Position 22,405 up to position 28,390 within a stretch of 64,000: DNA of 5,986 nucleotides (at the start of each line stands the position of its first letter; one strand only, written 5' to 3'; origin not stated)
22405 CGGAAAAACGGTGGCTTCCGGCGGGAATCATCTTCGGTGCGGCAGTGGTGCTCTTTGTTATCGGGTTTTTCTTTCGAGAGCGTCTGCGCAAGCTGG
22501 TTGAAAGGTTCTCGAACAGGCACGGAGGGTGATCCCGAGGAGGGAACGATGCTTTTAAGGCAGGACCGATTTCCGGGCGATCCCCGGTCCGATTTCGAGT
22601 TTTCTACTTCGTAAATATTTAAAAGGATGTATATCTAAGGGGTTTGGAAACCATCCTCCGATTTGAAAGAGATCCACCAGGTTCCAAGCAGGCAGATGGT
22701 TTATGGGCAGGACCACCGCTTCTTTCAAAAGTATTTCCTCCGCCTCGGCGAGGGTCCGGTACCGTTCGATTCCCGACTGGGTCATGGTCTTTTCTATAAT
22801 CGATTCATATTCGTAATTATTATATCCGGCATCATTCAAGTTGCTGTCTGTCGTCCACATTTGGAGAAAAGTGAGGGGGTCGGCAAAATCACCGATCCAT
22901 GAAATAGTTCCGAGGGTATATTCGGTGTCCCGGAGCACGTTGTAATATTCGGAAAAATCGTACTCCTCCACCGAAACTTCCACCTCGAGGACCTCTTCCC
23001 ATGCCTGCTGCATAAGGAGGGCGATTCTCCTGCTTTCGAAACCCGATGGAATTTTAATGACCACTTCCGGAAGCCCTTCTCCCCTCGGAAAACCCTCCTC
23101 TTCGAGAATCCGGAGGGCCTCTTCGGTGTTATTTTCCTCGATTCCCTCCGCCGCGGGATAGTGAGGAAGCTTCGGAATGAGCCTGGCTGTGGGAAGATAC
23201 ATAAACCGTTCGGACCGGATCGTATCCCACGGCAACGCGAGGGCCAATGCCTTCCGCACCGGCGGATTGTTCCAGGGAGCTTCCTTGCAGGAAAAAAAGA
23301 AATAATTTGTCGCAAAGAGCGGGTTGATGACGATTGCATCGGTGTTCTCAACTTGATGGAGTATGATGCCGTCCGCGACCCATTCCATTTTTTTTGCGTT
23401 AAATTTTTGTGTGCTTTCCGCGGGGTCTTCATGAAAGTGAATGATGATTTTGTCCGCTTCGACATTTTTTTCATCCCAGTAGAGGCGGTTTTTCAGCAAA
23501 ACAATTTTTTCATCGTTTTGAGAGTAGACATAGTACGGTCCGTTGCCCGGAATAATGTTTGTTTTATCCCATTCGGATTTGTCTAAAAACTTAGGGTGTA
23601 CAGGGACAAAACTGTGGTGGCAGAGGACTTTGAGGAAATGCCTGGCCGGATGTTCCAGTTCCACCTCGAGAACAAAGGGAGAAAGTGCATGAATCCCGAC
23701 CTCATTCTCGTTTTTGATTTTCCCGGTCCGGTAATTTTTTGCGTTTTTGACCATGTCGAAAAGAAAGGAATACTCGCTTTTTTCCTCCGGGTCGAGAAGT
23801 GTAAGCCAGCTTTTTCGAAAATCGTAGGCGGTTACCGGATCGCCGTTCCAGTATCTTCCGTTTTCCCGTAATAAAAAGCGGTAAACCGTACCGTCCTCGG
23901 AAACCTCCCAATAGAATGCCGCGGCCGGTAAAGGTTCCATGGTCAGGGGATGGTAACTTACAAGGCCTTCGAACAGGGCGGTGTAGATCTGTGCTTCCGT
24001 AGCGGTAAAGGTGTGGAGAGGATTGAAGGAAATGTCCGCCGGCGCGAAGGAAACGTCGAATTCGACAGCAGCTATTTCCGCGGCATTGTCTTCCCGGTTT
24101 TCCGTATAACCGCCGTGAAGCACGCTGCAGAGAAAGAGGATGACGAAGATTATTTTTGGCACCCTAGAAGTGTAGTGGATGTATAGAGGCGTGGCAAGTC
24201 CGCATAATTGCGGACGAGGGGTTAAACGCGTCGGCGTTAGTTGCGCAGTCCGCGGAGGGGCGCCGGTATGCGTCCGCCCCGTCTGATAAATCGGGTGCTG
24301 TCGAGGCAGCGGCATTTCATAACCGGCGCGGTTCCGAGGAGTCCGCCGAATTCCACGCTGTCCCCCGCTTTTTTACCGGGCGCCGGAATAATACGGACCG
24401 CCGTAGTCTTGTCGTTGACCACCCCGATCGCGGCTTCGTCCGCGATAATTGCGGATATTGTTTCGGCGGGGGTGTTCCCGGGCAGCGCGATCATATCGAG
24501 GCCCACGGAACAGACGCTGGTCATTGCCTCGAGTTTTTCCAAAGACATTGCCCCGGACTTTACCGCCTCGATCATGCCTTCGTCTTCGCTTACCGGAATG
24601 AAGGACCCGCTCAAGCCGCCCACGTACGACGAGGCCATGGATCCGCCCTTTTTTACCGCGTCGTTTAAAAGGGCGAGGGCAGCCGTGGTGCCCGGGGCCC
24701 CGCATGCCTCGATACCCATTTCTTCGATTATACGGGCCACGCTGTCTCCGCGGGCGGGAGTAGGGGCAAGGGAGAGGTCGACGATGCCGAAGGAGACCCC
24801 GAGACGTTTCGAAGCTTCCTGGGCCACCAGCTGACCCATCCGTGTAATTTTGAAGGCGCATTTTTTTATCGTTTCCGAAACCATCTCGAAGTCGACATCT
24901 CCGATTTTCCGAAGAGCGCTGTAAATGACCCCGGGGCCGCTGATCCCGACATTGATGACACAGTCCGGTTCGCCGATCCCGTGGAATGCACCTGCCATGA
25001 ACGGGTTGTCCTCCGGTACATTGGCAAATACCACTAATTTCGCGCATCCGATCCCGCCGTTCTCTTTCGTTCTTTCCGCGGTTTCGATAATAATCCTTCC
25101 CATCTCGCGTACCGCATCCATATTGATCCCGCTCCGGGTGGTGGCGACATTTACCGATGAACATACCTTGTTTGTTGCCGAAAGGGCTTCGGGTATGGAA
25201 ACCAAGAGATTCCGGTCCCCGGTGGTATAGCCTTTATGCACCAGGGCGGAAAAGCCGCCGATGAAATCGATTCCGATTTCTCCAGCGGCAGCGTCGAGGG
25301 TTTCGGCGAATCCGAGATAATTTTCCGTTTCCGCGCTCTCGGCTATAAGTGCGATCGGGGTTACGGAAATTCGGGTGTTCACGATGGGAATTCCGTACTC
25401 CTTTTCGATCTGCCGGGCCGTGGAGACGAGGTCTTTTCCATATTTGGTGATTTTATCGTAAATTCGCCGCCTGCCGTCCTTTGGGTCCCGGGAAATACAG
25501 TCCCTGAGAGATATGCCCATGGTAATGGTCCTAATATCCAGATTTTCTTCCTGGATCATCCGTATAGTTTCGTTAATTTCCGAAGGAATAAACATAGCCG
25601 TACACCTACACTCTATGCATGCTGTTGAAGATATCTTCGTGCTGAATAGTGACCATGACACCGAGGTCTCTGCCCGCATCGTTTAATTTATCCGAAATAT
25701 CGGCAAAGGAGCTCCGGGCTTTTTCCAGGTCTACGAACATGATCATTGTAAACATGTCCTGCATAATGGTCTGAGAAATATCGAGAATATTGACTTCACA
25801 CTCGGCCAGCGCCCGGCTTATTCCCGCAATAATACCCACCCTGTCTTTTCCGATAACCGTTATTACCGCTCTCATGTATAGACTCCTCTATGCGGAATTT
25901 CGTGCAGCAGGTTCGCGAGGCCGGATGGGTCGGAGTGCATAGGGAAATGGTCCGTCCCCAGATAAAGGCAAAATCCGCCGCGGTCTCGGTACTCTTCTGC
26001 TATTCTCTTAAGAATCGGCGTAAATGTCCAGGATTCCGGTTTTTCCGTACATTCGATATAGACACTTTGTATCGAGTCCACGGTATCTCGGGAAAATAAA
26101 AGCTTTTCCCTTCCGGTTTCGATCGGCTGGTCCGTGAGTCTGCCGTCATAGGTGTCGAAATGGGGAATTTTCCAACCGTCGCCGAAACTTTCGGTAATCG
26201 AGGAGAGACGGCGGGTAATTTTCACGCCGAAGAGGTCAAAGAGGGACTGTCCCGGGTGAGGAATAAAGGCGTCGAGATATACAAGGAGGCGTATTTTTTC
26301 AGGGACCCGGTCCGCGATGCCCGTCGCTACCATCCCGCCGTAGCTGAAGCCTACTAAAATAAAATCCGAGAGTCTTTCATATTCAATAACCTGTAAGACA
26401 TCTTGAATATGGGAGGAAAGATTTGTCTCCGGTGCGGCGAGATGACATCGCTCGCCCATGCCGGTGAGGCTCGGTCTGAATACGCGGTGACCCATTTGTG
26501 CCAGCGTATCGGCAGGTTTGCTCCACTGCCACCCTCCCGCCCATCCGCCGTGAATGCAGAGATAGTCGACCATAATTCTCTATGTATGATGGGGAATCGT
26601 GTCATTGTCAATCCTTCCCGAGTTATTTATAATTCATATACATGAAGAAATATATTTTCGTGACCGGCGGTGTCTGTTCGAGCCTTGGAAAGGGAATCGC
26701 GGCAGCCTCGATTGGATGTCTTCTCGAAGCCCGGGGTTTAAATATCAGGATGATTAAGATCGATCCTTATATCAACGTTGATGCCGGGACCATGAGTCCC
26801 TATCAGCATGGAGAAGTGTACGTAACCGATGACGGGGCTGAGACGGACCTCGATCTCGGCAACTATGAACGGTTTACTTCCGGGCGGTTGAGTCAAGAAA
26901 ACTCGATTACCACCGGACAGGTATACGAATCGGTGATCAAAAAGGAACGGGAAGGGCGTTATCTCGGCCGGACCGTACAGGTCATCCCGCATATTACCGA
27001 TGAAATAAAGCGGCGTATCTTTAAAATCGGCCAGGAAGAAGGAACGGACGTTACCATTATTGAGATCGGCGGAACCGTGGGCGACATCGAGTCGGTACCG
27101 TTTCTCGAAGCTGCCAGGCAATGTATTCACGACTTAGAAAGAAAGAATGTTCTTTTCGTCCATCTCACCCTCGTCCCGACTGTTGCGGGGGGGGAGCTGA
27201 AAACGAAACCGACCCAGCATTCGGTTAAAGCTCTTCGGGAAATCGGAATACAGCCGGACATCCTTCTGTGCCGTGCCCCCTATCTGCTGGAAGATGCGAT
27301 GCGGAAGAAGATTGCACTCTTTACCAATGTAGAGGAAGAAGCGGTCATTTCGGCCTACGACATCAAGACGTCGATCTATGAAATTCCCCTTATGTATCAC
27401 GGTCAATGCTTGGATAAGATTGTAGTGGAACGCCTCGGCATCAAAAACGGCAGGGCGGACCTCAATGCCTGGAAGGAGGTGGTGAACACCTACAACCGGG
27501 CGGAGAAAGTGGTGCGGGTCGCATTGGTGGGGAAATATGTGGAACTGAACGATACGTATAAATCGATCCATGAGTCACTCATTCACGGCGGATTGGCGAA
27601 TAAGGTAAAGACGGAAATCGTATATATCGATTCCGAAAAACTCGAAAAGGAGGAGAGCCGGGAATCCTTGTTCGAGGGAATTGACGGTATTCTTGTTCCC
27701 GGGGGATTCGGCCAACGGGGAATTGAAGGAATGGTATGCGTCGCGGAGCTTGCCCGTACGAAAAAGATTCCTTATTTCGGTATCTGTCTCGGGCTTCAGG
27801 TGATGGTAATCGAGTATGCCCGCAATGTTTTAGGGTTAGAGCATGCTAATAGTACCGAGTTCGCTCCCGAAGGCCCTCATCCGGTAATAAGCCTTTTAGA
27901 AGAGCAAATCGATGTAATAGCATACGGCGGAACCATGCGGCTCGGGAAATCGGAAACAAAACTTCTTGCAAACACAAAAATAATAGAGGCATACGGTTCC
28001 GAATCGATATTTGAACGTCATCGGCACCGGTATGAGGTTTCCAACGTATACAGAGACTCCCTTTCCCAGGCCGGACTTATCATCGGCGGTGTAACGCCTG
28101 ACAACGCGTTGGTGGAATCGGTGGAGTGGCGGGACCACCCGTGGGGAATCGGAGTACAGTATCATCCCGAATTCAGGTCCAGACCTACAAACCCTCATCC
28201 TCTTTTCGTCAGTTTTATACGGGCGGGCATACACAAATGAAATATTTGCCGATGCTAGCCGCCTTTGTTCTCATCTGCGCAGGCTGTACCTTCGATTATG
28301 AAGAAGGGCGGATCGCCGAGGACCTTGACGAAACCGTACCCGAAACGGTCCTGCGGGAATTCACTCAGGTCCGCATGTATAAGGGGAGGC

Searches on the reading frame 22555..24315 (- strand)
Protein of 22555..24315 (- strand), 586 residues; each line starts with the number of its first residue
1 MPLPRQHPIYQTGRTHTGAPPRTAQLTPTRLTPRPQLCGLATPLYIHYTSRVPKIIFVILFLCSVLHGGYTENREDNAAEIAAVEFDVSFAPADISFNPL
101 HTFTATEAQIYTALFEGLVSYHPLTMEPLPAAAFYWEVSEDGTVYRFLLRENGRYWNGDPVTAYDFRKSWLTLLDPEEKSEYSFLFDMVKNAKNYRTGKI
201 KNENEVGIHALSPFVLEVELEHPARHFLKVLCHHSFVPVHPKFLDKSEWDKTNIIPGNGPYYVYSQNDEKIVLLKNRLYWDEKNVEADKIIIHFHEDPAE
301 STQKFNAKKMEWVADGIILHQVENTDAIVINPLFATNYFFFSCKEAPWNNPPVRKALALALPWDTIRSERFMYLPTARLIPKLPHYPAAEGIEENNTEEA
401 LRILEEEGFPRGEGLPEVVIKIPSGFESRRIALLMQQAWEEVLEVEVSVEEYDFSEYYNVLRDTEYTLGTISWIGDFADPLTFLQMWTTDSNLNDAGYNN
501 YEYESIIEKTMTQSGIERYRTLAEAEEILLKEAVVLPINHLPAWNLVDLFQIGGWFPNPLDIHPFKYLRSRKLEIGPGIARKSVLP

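Call 30: search_protein_families(library=pfam, proteins=[window:22555-24315:-], max_evalue=0.00001)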
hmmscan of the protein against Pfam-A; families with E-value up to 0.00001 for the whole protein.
window:22555-24315:- (586 aa): 1 family
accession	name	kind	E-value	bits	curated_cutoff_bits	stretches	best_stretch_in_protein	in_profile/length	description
PF00496.27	SBP_bac_5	-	3.9e-58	197.8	32.4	1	128-493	2-366/368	Bacterial extracellular solute-binding proteins, family 5 Middle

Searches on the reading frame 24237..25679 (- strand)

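Call 30: search_protein_families(library=pfam, proteins=[window:24237-25679:-], max_evalue=0.00001)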
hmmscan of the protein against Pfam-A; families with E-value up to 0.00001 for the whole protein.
window:24237-25679:- (480 aa): 1 family
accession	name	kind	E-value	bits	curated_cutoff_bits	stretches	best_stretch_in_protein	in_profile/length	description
PF05167.17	DUF711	-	1.8e-197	656.6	25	1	40-450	1-412/413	Uncharacterised ACR (DUF711)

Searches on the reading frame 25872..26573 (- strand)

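Call 30: search_protein_families(library=pfam, proteins=[window:25872-26573:-], max_evalue=0.00001)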
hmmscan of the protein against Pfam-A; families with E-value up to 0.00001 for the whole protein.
window:25872-26573:- (233 aa): 3 families
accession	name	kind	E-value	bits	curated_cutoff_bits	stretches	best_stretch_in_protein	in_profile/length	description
PF12697.13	Abhydrolase_6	-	1.7e-17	65.2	26.3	1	5-220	2-215/217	Alpha/beta hydrolase family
PF00561.26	Abhydrolase_1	-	6.1e-12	46.2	25.8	1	5-113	4-111/245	alpha/beta hydrolase fold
PF12146.15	Hydrolase_4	-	5e-06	26.4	27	1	6-104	9-111/239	Serine aminopeptidase, S33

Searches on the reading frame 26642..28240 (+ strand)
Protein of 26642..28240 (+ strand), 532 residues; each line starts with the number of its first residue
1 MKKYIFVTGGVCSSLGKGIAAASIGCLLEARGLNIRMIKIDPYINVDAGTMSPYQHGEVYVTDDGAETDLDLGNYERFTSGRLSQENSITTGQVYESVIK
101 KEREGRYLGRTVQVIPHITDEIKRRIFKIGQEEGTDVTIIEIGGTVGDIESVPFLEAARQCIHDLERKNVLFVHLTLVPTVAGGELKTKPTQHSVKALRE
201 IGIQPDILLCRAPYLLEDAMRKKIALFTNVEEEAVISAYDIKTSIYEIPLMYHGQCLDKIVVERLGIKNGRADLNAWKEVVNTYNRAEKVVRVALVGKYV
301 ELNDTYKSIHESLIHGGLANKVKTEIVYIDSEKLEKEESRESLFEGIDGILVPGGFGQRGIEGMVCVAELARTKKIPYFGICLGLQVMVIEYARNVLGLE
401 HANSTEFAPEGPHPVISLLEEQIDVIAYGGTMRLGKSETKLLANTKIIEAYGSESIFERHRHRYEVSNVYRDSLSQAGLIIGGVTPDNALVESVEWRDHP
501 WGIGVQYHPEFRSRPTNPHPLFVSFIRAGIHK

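Call 31: search_protein_families(library=pfam, proteins=[window:26642-28240:+], max_evalue=0.00001)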
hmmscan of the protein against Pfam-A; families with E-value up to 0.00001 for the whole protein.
window:26642-28240:+ (532 aa): 3 families
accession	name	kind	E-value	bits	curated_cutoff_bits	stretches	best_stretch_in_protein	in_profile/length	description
PF06418.20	CTP_synth_N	-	9.5e-123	409.2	26.1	1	3-266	1-264/265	CTP synthase N-terminus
PF00117.34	GATase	-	5.1e-37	127.8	22.8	1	303-527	3-189/190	Glutamine amidotransferase class-I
PF07722.19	Peptidase_C26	-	6.5e-07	29.8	20.5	0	369-510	99-219/219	Peptidase C26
